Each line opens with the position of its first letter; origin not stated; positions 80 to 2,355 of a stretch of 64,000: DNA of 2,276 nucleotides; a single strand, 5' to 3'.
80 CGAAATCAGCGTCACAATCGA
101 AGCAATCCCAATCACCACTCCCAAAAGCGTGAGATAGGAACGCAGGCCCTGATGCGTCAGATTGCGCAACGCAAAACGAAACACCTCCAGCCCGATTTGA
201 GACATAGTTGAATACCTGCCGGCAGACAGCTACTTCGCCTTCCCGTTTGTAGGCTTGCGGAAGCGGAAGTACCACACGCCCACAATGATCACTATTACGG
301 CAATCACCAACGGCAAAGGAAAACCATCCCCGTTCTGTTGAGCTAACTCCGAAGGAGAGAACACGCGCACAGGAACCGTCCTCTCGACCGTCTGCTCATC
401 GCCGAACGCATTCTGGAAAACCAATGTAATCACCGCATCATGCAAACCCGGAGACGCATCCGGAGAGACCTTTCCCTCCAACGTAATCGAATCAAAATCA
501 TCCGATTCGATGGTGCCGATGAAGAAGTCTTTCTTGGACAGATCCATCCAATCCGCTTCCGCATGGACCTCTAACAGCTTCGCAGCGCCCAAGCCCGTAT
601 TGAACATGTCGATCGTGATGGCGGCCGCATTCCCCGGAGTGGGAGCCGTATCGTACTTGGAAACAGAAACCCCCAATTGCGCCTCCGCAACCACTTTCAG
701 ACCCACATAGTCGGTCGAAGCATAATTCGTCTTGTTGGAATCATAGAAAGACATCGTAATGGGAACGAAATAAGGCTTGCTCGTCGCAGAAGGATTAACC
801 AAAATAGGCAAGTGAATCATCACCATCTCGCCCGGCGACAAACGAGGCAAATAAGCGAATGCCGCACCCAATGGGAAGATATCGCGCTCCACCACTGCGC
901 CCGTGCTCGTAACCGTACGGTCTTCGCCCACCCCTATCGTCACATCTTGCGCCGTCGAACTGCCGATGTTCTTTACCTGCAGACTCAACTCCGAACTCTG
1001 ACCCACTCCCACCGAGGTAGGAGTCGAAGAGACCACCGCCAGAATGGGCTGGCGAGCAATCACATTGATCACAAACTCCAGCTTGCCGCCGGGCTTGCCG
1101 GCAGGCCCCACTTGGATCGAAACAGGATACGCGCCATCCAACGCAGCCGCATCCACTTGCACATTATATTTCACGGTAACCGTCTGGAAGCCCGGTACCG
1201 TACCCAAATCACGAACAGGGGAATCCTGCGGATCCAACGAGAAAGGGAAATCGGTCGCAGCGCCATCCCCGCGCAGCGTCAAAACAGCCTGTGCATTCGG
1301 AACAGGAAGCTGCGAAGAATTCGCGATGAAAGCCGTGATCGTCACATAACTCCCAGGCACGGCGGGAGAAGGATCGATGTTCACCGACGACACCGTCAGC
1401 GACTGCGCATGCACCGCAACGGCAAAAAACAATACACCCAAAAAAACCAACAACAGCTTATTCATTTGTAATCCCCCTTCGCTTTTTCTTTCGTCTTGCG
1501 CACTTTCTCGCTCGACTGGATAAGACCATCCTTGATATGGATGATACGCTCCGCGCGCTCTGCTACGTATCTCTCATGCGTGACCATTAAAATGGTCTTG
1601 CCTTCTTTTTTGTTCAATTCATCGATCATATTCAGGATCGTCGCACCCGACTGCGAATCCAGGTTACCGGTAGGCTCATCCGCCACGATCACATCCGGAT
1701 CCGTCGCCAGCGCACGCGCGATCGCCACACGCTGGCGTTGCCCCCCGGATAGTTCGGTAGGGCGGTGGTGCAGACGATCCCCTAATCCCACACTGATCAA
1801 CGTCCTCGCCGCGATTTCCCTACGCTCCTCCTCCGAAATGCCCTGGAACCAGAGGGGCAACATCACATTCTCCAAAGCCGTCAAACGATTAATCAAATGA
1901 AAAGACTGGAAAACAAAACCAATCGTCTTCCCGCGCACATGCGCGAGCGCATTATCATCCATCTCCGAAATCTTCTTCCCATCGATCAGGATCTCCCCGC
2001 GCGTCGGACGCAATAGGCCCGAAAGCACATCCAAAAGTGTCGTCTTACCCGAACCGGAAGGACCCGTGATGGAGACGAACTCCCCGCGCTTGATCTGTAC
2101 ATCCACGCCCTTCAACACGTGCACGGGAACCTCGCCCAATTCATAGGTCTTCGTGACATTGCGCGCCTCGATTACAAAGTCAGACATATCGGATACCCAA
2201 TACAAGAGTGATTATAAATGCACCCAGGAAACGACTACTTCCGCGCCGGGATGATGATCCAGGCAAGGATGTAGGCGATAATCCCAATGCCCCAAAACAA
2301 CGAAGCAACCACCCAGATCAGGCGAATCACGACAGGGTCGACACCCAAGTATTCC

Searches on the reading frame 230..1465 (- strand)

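Call 68: search_protein_families(library=pfam, proteins=[window:230-1465:-], max_evalue=0.001)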
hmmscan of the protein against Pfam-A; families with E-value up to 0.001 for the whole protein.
window:230-1465:- (411 aa): 1 family
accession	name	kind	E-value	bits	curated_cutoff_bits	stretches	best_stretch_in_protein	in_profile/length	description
PF07705.17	CARDB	-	1.5e-10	41.6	22.7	1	142-214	4-62/101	CARDB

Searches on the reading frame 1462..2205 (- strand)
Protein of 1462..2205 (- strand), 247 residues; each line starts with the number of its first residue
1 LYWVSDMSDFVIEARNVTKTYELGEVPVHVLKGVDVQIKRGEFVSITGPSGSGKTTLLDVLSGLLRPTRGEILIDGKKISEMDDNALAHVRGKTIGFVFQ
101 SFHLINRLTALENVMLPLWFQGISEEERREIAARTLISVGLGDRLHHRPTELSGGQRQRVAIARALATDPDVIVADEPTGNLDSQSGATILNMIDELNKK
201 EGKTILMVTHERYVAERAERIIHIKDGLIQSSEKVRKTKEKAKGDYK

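Call 68: search_protein_families(library=pfam, proteins=[window:1462-2205:-], max_evalue=0.001)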
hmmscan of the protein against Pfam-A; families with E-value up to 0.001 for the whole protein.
window:1462-2205:- (247 aa): 10 families
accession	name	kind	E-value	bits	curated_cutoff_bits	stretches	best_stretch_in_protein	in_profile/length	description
PF00005.33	ABC_tran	-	3.5e-37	128.5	25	1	31-179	1-136/137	ABC transporter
PF02463.25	SMC_N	-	5.5e-08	32.9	40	1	42-225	25-212/220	RecF/RecN/SMC N terminal domain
PF13304.12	AAA_21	-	8.4e-08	33.1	27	1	44-67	2-25/304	AAA domain, putative AbiEii toxin, Type IV TA system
PF13555.12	AAA_29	-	2.1e-07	31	27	1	31-69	12-50/61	P-loop containing region of AAA domain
PF13191.12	AAA_16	-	4.6e-05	24.4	32.6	1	36-177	19-140/167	AAA ATPase domain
PF03266.21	NTPase_1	-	5.4e-05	23.5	23.9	0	44-66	2-24/168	NTPase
PF20720.3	nSTAND3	-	0.00021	21.5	27.2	0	39-66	15-42/155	Novel STAND NTPase 3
PF13481.12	AAA_25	-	0.00051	20.2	27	0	38-58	30-50/195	AAA domain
PF25199.1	nSTAND_NTPase5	-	0.00071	19.9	34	0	39-58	39-58/145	Novel STAND NTPase 5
PF00437.27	T2SSE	-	0.00082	18.6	24.9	0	44-72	145-173/370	Type II/IV secretion system protein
